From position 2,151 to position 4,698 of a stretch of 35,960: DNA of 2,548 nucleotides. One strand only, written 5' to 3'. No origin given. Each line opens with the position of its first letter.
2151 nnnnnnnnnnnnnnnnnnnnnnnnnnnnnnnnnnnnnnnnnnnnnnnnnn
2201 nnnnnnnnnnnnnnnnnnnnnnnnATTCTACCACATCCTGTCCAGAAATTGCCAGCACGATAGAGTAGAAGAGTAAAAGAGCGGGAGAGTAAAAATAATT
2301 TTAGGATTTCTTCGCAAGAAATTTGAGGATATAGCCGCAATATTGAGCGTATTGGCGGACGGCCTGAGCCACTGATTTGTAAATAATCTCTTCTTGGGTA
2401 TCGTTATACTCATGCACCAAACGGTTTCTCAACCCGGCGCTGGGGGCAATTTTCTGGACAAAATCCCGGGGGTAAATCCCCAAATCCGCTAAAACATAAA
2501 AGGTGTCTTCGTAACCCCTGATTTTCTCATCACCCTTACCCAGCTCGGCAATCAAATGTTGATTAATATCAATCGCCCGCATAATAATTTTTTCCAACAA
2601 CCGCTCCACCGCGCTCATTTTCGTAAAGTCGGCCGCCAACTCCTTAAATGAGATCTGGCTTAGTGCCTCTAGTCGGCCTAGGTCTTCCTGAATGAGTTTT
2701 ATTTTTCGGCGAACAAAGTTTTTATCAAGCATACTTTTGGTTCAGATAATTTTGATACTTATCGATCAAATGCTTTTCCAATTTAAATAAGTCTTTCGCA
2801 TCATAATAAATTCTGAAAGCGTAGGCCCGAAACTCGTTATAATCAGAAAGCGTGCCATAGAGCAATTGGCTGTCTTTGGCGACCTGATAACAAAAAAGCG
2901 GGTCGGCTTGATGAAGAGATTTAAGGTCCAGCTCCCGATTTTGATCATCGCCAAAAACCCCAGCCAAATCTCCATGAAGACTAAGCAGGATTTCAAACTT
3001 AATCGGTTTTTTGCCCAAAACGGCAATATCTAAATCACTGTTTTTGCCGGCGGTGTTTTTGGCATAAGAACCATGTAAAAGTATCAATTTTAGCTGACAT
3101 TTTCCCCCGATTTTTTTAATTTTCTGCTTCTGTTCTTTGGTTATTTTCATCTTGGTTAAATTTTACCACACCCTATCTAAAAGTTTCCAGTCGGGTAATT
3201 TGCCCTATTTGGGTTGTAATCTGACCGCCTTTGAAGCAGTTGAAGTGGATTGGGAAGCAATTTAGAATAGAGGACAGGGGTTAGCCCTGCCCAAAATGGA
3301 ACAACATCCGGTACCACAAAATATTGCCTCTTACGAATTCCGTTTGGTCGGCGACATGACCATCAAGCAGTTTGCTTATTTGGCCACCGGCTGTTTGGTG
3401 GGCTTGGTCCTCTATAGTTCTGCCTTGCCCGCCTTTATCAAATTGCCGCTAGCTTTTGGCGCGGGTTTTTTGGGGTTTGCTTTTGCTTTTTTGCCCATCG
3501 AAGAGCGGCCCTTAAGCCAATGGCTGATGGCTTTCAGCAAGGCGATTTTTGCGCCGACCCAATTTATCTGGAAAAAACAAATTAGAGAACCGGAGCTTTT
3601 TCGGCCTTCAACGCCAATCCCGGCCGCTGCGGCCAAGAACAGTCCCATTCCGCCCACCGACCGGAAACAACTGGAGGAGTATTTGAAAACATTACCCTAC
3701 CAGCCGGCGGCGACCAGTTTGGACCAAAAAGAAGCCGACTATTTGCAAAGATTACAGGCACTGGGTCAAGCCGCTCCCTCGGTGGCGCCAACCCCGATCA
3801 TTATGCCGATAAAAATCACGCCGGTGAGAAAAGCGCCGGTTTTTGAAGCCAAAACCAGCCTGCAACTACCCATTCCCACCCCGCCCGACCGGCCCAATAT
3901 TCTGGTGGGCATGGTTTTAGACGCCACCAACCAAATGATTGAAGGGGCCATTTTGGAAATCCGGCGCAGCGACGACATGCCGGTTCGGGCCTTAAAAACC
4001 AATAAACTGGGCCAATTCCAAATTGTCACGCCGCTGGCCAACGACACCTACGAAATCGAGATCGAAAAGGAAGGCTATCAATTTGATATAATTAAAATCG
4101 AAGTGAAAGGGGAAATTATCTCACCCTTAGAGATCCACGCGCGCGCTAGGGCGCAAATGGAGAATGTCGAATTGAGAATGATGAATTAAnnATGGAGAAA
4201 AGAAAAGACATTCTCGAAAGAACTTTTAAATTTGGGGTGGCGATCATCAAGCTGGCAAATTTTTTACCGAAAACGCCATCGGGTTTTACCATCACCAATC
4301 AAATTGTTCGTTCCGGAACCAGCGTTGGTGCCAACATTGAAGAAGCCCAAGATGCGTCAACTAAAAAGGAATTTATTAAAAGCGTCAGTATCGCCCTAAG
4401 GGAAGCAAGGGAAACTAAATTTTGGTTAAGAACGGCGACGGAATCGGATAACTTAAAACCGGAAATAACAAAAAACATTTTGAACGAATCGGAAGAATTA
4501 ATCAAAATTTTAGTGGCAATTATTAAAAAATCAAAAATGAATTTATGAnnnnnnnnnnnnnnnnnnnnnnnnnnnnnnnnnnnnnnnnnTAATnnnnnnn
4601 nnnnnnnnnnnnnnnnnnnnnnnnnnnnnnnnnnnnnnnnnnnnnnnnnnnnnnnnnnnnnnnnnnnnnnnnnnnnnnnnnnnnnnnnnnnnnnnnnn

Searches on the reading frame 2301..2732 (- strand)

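Call 79: search_protein_families(library=pfam, proteins=[window:2301-2732:-], max_evalue=0.001)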
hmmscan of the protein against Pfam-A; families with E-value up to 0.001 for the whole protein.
window:2301-2732:- (143 aa): 1 family
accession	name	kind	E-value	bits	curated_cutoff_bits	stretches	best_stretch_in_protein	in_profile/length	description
PF01934.22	HepT-like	-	2.8e-22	79.1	23.5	1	14-133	1-118/120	Ribonuclease HepT-like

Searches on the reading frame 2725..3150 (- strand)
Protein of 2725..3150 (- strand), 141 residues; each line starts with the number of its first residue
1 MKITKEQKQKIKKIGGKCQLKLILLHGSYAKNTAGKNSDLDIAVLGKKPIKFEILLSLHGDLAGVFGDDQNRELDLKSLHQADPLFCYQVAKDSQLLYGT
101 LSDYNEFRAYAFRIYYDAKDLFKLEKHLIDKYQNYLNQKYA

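Call 79: search_protein_families(library=pfam, proteins=[window:2725-3150:-], max_evalue=0.001)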
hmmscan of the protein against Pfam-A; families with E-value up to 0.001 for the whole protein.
window:2725-3150:- (141 aa): 2 families
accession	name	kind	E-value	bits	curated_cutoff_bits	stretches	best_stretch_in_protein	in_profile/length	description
PF18765.7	Polbeta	-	2e-17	63.5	26.9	1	9-99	1-89/93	Polymerase beta, Nucleotidyltransferase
PF01909.29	NTP_transf_2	-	1.3e-08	35.5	21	1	8-53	5-49/93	Nucleotidyltransferase domain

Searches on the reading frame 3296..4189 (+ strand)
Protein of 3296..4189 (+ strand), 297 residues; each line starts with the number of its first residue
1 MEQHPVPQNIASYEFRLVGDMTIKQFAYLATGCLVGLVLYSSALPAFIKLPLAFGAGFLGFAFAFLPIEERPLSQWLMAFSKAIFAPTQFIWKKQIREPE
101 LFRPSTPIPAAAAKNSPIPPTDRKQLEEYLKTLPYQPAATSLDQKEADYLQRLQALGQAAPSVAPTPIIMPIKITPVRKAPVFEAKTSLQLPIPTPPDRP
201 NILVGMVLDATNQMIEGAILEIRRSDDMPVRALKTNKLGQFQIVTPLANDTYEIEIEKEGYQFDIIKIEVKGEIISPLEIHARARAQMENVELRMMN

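Call 79: search_protein_families(library=pfam, proteins=[window:3296-4189:+], max_evalue=0.001)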
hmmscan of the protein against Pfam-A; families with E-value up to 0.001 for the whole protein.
window:3296-4189:+ (297 aa): 2 families
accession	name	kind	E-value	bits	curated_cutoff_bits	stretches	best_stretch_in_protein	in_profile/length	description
PF12666.12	PrgI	-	3.1e-07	31.3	27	1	5-88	1-87/91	PrgI family protein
PF13620.12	CarboxypepD_reg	-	9.2e-07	29.6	32.3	1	203-262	2-60/82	Carboxypeptidase regulatory-like domain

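Call 80: find_homologous_proteins(query=window:3296-4189:+, max_evalue=1e-20)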
Query window:3296-4189:+ (297 aa): 1860 proteins with E <= 1e-20 among 3685 candidates; the best 120 are listed.
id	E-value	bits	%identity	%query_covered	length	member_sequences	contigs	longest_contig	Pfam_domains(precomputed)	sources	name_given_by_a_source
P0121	1.7e-190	650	100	100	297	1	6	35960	PF13620.13,PF12666.13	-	-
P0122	4.5e-140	484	78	96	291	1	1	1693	PF13620.13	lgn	-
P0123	8.7e-136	470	77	95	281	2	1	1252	PF13620.13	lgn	-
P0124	1.9e-110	387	67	95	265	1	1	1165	PF12666.13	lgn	-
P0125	9.8e-99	349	61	95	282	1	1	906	PF12666.13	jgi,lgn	-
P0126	2.5e-96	341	59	95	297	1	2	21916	PF13620.13,PF12666.13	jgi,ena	-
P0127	1.1e-94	335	59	95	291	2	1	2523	PF13620.13,PF12666.13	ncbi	-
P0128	1.9e-94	334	56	98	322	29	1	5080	PF12666.13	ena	-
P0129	1.0e-93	332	51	95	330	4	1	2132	PF13620.13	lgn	-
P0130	3.3e-93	330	58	95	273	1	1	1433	PF13620.13,PF12666.13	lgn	-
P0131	4.8e-93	330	54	95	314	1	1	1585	PF12666.13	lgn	-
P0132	4.8e-93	330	55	95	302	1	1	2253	PF13620.13,PF12666.13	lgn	-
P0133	7.3e-93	329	54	95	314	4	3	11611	PF13620.13,PF12666.13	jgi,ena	-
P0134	8.3e-92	326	50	97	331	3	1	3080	PF12666.13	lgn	-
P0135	6.6e-91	323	49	63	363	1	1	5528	PF12666.13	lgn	-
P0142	9.2e-90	319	56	95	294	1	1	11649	PF13620.13,PF12666.13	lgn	-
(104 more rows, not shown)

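Call 81: find_encoding_contigs(protein=P0122, flank=1500, max_places=1)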
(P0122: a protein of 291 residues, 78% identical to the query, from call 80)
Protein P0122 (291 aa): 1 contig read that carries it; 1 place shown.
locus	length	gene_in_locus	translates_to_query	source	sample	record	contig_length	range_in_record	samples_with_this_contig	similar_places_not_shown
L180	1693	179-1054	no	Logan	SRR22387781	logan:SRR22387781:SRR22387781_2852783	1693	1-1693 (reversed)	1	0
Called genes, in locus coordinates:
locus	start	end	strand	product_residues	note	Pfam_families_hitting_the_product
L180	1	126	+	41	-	?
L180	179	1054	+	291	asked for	PF13620:CarboxypepD_reg (weak)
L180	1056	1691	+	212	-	?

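Call 82: find_encoding_contigs(protein=P0126, flank=1500, max_places=1)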
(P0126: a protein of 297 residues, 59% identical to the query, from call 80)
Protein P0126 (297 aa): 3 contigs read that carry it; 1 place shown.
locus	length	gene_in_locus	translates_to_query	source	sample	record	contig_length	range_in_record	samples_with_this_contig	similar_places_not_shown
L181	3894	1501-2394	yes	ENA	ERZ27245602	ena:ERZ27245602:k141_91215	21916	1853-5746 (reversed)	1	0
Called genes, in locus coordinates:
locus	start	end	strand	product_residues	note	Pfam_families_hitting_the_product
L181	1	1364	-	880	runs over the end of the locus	-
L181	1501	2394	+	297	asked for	PF12666:PrgI (weak), PF13620:CarboxypepD_reg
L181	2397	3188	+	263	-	PF26593:TraC-like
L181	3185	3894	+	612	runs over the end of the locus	PF12846:AAA_10, PF19044:P-loop_TraG, PF01935:DUF87 (weak)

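Call 83: find_encoding_contigs(protein=P0142, flank=1500, max_places=1)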
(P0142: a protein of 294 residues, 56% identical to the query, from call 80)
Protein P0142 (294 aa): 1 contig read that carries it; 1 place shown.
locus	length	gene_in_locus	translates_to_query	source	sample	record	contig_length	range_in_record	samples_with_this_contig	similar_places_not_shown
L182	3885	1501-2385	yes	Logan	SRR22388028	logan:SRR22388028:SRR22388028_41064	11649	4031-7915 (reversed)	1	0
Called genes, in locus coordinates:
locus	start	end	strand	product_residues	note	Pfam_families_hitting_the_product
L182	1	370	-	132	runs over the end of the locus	PF05168:HEPN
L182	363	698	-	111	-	PF01909:NTP_transf_2, PF18765:Polbeta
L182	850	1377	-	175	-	PF08123:DOT1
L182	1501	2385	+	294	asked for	PF12666:PrgI (weak), PF13620:CarboxypepD_reg (weak)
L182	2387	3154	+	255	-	PF26593:TraC-like (weak)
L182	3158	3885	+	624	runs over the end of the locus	PF01935:DUF87 (faint), PF12846:AAA_10, PF19044:P-loop_TraG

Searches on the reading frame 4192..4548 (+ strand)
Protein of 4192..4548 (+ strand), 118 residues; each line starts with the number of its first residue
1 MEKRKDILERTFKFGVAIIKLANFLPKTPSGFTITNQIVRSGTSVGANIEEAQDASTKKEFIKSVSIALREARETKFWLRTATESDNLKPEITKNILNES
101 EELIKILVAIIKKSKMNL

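Call 12: search_protein_families(library=ncbifam, proteins=[window:4192-4548:+], max_evalue=0.01)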
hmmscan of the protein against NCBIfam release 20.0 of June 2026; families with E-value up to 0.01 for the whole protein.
window:4192-4548:+ (118 aa): 5 families
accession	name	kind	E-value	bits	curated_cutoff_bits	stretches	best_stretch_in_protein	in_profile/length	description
TIGR02436.1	TIGR02436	subfamily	5.4e-29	100.6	24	1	8-115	2-109/109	four helix bundle protein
NF008911.0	PRK12275.1-2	subfamily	6e-13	49.3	137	1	5-115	7-116/118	hypothetical protein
NF008912.0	PRK12275.1-6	subfamily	3.2e-12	46.5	124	1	6-116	7-113/117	hypothetical protein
NF033474.1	DivGenRetAVD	equivalog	0.0011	19.3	80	1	7-99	3-91/104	diversity-generating retroelement protein Avd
NF003409.0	PRK04778.1-3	equivalog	0.0053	15.6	562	1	3-48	151-196/570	septation ring formation regulator EzrA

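Call 67: search_protein_families(library=padloc, proteins=[window:4192-4548:+], max_evalue=0.01)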
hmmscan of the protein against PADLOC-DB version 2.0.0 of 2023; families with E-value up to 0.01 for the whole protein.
window:4192-4548:+ (118 aa): 0 families
